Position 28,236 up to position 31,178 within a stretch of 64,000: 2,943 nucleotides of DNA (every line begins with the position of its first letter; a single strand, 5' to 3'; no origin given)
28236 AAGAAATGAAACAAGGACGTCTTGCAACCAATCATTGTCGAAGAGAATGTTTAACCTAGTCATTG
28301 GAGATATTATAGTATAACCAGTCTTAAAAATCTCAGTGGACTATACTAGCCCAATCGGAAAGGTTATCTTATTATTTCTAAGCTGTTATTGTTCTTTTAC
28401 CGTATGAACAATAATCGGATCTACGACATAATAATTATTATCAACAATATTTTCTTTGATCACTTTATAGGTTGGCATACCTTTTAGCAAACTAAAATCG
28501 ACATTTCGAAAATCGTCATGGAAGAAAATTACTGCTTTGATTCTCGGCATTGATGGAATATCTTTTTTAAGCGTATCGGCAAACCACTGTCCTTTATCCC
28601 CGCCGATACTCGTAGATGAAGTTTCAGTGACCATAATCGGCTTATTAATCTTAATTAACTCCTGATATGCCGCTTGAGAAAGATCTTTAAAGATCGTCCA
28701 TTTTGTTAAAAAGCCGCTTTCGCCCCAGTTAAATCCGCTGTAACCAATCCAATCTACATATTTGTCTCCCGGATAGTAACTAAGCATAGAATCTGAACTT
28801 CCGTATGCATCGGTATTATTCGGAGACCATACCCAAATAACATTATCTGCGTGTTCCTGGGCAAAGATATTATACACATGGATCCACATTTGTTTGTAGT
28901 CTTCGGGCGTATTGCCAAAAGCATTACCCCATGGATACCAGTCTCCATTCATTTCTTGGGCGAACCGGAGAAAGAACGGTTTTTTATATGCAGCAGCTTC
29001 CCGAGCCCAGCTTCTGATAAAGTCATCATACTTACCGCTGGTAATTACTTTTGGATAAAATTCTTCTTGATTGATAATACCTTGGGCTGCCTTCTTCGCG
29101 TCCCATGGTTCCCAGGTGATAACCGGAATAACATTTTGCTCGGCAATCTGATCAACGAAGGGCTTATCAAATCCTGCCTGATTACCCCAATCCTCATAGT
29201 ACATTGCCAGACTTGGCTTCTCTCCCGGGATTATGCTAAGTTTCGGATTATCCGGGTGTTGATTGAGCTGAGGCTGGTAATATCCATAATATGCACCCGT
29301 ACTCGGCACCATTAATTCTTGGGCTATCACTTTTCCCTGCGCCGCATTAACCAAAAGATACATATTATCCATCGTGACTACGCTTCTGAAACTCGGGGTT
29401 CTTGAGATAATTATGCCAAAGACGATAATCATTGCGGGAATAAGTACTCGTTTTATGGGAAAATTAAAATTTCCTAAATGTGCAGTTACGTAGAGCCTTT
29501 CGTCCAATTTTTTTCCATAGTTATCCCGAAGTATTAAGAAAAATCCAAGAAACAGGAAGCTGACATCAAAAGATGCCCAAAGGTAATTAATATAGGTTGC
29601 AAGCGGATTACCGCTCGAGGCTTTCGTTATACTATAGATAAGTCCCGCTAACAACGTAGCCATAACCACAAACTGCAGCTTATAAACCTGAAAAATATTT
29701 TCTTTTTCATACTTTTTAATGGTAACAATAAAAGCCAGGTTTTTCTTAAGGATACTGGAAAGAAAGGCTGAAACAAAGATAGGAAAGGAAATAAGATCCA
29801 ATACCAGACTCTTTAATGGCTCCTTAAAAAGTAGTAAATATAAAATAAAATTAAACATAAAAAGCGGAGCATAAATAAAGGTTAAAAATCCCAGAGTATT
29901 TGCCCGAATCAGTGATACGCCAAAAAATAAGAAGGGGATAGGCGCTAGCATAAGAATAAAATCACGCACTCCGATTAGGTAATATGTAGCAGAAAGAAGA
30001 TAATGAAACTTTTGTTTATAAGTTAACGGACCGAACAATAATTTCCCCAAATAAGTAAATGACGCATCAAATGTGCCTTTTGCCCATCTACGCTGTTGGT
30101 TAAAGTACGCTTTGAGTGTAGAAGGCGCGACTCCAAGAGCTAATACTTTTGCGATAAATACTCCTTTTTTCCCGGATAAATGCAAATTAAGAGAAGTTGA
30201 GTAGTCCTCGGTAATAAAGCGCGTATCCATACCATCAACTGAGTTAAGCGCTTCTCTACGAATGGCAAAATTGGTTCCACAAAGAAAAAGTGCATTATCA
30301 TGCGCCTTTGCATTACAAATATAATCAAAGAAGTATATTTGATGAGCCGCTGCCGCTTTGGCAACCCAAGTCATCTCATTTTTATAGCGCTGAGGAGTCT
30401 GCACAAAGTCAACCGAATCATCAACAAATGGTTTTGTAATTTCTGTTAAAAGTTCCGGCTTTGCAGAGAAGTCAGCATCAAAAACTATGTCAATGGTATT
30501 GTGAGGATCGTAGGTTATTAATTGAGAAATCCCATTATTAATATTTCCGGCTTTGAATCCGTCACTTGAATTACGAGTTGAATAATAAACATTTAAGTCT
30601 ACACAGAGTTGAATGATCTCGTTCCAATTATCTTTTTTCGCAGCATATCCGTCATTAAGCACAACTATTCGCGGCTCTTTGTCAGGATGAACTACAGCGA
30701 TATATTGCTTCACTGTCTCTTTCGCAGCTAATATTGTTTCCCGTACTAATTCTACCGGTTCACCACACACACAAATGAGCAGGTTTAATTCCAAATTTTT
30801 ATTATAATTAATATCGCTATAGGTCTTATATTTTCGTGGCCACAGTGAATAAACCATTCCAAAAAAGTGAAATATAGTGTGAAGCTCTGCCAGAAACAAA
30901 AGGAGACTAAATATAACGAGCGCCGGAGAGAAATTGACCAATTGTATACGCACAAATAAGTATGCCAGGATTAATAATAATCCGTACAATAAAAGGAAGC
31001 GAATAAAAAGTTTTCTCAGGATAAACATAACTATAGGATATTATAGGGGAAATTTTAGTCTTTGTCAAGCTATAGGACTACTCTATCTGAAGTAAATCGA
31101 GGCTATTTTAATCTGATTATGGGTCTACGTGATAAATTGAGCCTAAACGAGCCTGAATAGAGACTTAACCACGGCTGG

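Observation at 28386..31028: Processive GT2 synthase fused to a GH26-like hydrolase, driven by a consensus leaderless promoter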

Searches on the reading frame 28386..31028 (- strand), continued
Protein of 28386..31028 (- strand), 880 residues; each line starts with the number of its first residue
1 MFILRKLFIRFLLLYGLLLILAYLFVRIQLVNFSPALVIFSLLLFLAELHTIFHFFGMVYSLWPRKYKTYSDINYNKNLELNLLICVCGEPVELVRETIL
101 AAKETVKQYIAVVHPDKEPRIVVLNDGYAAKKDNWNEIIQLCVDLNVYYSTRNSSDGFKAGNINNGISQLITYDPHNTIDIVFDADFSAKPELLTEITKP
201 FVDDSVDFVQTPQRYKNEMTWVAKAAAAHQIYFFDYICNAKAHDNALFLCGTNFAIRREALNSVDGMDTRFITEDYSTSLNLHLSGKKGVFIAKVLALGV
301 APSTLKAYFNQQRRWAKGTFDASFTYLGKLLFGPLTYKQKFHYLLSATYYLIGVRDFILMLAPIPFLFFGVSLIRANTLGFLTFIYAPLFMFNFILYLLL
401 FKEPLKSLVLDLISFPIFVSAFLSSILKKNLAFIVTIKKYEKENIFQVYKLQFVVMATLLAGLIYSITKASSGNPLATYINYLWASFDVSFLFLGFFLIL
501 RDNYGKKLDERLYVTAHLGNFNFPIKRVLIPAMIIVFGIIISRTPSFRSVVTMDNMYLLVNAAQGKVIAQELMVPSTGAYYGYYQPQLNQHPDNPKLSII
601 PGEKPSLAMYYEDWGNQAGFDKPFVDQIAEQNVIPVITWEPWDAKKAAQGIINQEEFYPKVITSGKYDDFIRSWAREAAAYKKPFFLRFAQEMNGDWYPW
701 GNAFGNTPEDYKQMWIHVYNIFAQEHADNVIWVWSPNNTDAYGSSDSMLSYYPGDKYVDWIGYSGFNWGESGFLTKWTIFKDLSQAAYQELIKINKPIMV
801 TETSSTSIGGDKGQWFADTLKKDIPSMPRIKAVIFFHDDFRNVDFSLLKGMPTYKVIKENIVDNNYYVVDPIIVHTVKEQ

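Call 78: search_solved_structures(query=L087:2-1735:+, max_evalue=0.00001)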
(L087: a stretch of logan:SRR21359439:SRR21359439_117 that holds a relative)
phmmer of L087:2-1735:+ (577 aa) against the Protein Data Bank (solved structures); distinct sequences matched with E-value up to 0.00001: 17.
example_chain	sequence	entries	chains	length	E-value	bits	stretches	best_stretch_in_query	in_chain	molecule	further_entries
2cc0_A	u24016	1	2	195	2.1e-10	43.1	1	359-478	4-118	ACETYL-XYLAN ESTERASE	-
6dq3_A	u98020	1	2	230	6.4e-10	41.6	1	359-473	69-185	Polysaccharide deacetylase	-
7ax7_A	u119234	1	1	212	2.9e-09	39.4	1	360-470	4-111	Endo-1,4-beta-xylanase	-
8hfa_A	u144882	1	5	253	3.8e-08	35.7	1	361-476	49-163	NodB homology domain-containing protein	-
6h8l_A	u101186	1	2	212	4.9e-08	35.3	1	360-476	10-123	Peptidoglycan-N-acetylmuramic acid deacetylase PdaC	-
5o6y_A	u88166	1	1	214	1.1e-07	34.2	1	353-467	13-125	Peptidoglycan N-acetylglucosamine deacetylase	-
7bly_A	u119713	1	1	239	1.1e-07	34.1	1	360-498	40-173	Aspergillus niger contig An12c0130, genomic contig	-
7y51_A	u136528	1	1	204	1.5e-07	33.7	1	361-472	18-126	Predicted xylanase/chitin deacetylase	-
2iw0_A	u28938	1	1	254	1.9e-07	33.4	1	359-457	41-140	CHITIN DEACETYLASE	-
7fbw_A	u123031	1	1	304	2.6e-07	33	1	361-472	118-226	Predicted xylanase/chitin deacetylase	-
6h8n_A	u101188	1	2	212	3.3e-07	32.6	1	360-476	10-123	Peptidoglycan-N-acetylmuramic acid deacetylase PdaC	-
5o6y_B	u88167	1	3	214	5e-07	32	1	353-466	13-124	Peptidoglycan N-acetylglucosamine deacetylase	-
6hm9_A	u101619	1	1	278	5.3e-07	31.9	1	326-475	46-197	Putative polysaccharide deacetylase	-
4l1g_A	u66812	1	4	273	8.4e-07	31.3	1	352-466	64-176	Peptidoglycan N-acetylglucosamine deacetylase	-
2c1g_A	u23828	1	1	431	2.1e-06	29.9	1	359-471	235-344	PEPTIDOGLYCAN GLCNAC DEACETYLASE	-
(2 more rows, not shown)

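Call 79: search_solved_structures(query=P0066, max_evalue=1e-8)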
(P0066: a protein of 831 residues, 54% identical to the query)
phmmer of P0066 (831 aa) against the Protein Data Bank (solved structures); distinct sequences matched with E-value up to 1e-8: 39.
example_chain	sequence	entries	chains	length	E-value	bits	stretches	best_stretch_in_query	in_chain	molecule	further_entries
5o6y_A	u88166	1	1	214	5.6e-42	146.9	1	624-811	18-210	Peptidoglycan N-acetylglucosamine deacetylase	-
5o6y_B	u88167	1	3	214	8.2e-41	143.1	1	624-811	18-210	Peptidoglycan N-acetylglucosamine deacetylase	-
4l1g_A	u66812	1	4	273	1.1e-40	142.7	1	624-813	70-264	Peptidoglycan N-acetylglucosamine deacetylase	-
7y51_A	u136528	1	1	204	8.8e-40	139.7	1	625-810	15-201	Predicted xylanase/chitin deacetylase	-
7fbw_A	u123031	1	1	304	2.1e-39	138.4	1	625-810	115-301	Predicted xylanase/chitin deacetylase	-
2c1g_A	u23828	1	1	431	3.1e-37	131.3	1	622-810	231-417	PEPTIDOGLYCAN GLCNAC DEACETYLASE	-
2c1i_A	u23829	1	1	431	1.5e-36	129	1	622-810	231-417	PEPTIDOGLYCAN GLCNAC DEACETYLASE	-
6h8l_A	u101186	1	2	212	2.6e-35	124.9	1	622-814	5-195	Peptidoglycan-N-acetylmuramic acid deacetylase PdaC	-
6h8n_A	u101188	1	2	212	1.7e-34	122.1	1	622-814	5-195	Peptidoglycan-N-acetylmuramic acid deacetylase PdaC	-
5lfz_A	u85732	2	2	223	9.5e-31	109.8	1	624-810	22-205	ArCE4A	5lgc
5ej1_A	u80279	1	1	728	4.8e-29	104.2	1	163-597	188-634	Putative cellulose synthase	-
4hg6_A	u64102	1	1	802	6.1e-29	103.8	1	163-597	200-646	Cellulose Synthase Subunit A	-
4p00_A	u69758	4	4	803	6.1e-29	103.8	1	163-597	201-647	Cellulose Synthase A subunit | Cellulose Synthase subunit A | Putative cellulose synthase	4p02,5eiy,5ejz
1ny1_A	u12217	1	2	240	1.1e-28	103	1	624-811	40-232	Probable polysaccharide deacetylase pdaA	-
1w1a_1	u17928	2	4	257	1.4e-28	102.7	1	624-811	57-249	PROBABLE POLYSACCHARIDE DEACETYLASE PDAA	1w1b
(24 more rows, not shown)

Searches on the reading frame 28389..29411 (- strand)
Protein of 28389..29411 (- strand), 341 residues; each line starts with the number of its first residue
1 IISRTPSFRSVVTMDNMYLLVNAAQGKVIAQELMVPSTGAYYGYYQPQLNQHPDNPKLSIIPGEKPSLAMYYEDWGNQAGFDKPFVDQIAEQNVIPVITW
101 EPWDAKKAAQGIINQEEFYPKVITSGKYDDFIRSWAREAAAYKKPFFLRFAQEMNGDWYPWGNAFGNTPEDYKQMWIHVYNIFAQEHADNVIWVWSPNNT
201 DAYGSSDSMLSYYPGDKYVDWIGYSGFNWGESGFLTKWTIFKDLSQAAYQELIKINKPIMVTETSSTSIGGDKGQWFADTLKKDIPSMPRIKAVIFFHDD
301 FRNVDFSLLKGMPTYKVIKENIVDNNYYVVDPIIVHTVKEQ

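Call 29: search_protein_representatives(protein=window:28389-29411:-)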
Query: 341 residues. Proteins with E-value up to 0.001 (for the whole library): 9458; up to 1e-10: 5110; up to 1e-30: 1030. The best 150 are listed.
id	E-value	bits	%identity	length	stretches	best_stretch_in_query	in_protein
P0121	8.1e-109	380.4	53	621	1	31-335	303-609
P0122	5.3e-95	335.0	37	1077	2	65-300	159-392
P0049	9.1e-91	321.0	46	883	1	32-337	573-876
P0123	1.5e-90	320.3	47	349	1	27-329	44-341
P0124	5.6e-90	318.4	39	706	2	59-306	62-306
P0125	4.4e-89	315.5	38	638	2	61-299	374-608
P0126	4.4e-78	279.3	45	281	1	68-336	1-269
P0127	5.5e-75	269.1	49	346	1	81-336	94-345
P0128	5.1e-70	252.8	36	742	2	63-301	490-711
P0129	8.8e-69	248.7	48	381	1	88-334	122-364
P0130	6.6e-64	232.6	41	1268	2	121-298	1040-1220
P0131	2.6e-60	220.8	40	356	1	41-305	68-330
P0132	9.1e-60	219.0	36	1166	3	119-298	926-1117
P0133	2.4e-58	214.4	44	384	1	59-306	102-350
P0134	5.1e-57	210.0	44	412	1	62-300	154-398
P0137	3.3e-55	204.0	38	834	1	30-307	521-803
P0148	1.5e-53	198.6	36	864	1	32-309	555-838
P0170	6.4e-51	189.9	37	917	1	34-309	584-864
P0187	1.5e-49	185.5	38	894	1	21-308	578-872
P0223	3.5e-47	177.6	38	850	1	32-312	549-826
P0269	5.1e-45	170.5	34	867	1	29-311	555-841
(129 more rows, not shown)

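Call 30: search_protein_families(library=pfam, proteins=[P0121, P0122, P0124, P0125, P0137, P0148, P0170, P0187, P0223, P0269], max_evalue=0.00001)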
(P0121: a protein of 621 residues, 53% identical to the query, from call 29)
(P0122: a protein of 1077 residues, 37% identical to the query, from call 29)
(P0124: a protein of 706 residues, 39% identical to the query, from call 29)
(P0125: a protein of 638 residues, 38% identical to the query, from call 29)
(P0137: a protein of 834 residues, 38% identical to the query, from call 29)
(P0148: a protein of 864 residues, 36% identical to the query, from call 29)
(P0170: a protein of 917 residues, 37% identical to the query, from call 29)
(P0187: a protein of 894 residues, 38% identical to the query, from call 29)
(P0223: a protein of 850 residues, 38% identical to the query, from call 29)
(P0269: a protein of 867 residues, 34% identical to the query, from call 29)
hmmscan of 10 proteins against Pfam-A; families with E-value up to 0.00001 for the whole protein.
P0121 (621 aa): 2 families
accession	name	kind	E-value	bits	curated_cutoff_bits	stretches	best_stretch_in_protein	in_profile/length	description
PF02156.21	Glyco_hydro_26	-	3.3e-16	60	20.2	1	403-540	138-258/311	Glycosyl hydrolase family 26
PF13632.12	Glyco_trans_2_3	-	2e-08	34.7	27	1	7-131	90-192/198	Glycosyl transferase family group 2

P0122 (1077 aa): 2 families
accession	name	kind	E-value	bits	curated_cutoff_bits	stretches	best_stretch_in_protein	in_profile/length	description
PF17957.7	Big_7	-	1.1e-30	106.5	24.1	2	449-517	1-70/70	Bacterial Ig domain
PF02156.21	Glyco_hydro_26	-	3.8e-25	89.3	20.2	2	221-367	138-278/311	Glycosyl hydrolase family 26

P0124 (706 aa): 1 family
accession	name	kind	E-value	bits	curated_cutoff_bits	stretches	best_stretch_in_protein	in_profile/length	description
PF02156.21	Glyco_hydro_26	-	1.1e-25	91.1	20.2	2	136-276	147-278/311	Glycosyl hydrolase family 26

P0125 (638 aa): 1 family
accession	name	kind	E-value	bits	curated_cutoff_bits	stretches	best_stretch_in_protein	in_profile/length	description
PF02156.21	Glyco_hydro_26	-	5.3e-26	92.1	20.2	2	441-537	139-232/311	Glycosyl hydrolase family 26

P0137 (834 aa): 5 families
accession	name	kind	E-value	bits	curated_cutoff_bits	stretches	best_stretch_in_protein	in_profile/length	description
PF13641.12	Glyco_tranf_2_3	-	1.5e-21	77.9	27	1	64-282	5-228/230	Glycosyltransferase like family 2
PF03552.20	Cellulose_synt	-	8.3e-15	54.8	24.7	1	237-340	421-530/722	Cellulose synthase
PF00535.33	Glycos_transf_2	-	1.3e-12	48.4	23.3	1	64-228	2-165/168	Glycosyl transferase family 2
PF13632.12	Glyco_trans_2_3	-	6.9e-12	46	27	1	149-339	2-191/198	Glycosyl transferase family group 2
PF02156.21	Glyco_hydro_26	-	4.2e-11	43.2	20.2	1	625-723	139-231/311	Glycosyl hydrolase family 26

P0148 (864 aa): 6 families
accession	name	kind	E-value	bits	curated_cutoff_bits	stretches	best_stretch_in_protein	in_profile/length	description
PF13641.12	Glyco_tranf_2_3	-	5e-24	86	27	1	80-295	5-228/230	Glycosyltransferase like family 2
PF13632.12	Glyco_trans_2_3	-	3.9e-16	59.9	27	1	161-350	1-188/198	Glycosyl transferase family group 2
PF00535.33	Glycos_transf_2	-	1.7e-15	57.8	23.3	1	80-244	2-168/168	Glycosyl transferase family 2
PF13506.12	Glyco_transf_21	-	1.1e-12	48.2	21.7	1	140-295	12-173/174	Glycosyl transferase family 21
PF02156.21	Glyco_hydro_26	-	1.4e-12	48.1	20.2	1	656-752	137-227/311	Glycosyl hydrolase family 26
PF03552.20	Cellulose_synt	-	7.2e-10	38.5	24.7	1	250-354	421-531/722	Cellulose synthase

P0170 (917 aa): 6 families
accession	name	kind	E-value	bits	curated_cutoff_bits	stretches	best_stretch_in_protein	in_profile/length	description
PF13641.12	Glyco_tranf_2_3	-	3.5e-21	76.7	27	1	121-331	10-228/230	Glycosyltransferase like family 2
PF13632.12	Glyco_trans_2_3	-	9.8e-17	61.9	27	1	197-397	1-183/198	Glycosyl transferase family group 2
PF00535.33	Glycos_transf_2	-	2.7e-15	57.2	23.3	1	116-279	2-167/168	Glycosyl transferase family 2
PF03552.20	Cellulose_synt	-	1.2e-11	44.4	24.7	1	286-400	421-541/722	Cellulose synthase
PF02156.21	Glyco_hydro_26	-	2.7e-11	43.8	20.2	1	685-782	139-230/311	Glycosyl hydrolase family 26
PF13506.12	Glyco_transf_21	-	3e-09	37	21.7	1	174-331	10-173/174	Glycosyl transferase family 21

P0187 (894 aa): 5 families
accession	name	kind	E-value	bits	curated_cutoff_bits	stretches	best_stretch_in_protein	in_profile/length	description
PF13632.12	Glyco_trans_2_3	-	2.9e-20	73.4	27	1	191-391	1-183/198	Glycosyl transferase family group 2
PF13641.12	Glyco_tranf_2_3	-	2.2e-15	57.7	27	1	121-329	25-230/230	Glycosyltransferase like family 2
PF02156.21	Glyco_hydro_26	-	5.1e-15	56.1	20.2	1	655-812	103-246/311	Glycosyl hydrolase family 26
PF03552.20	Cellulose_synt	-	4.2e-13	49.2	24.7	1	275-378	414-523/722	Cellulose synthase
PF13506.12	Glyco_transf_21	-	8.6e-11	42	21.7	1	187-327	29-173/174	Glycosyl transferase family 21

P0223 (850 aa): 6 families
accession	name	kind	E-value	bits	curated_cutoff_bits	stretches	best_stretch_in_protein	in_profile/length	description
PF13641.12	Glyco_tranf_2_3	-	6.4e-23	82.4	27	1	123-333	9-228/230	Glycosyltransferase like family 2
PF13632.12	Glyco_trans_2_3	-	8.9e-21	75.1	27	1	199-410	1-189/198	Glycosyl transferase family group 2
PF03552.20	Cellulose_synt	-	9e-16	58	24.7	1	287-391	420-530/722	Cellulose synthase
PF00535.33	Glycos_transf_2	-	8e-15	55.6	23.3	1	118-281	2-167/168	Glycosyl transferase family 2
PF13506.12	Glyco_transf_21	-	2e-12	47.4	21.7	1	179-333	13-173/174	Glycosyl transferase family 21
PF02156.21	Glyco_hydro_26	-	3.5e-12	46.7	20.2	1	652-750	139-232/311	Glycosyl hydrolase family 26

P0269 (867 aa): 6 families
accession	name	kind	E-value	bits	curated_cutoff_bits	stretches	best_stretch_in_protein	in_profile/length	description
PF13641.12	Glyco_tranf_2_3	-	3e-24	86.8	27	1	97-314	3-228/230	Glycosyltransferase like family 2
PF13632.12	Glyco_trans_2_3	-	3.9e-16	59.9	27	1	180-376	1-183/198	Glycosyl transferase family group 2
PF00535.33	Glycos_transf_2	-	4.4e-15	56.5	23.3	1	99-262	2-167/168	Glycosyl transferase family 2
PF03552.20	Cellulose_synt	-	1.4e-11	44.2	24.7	1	269-371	421-529/722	Cellulose synthase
PF13506.12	Glyco_transf_21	-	8.7e-10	38.8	21.7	1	159-314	12-173/174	Glycosyl transferase family 21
PF02156.21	Glyco_hydro_26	-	1.6e-09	38.1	20.2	1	670-756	149-228/311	Glycosyl hydrolase family 26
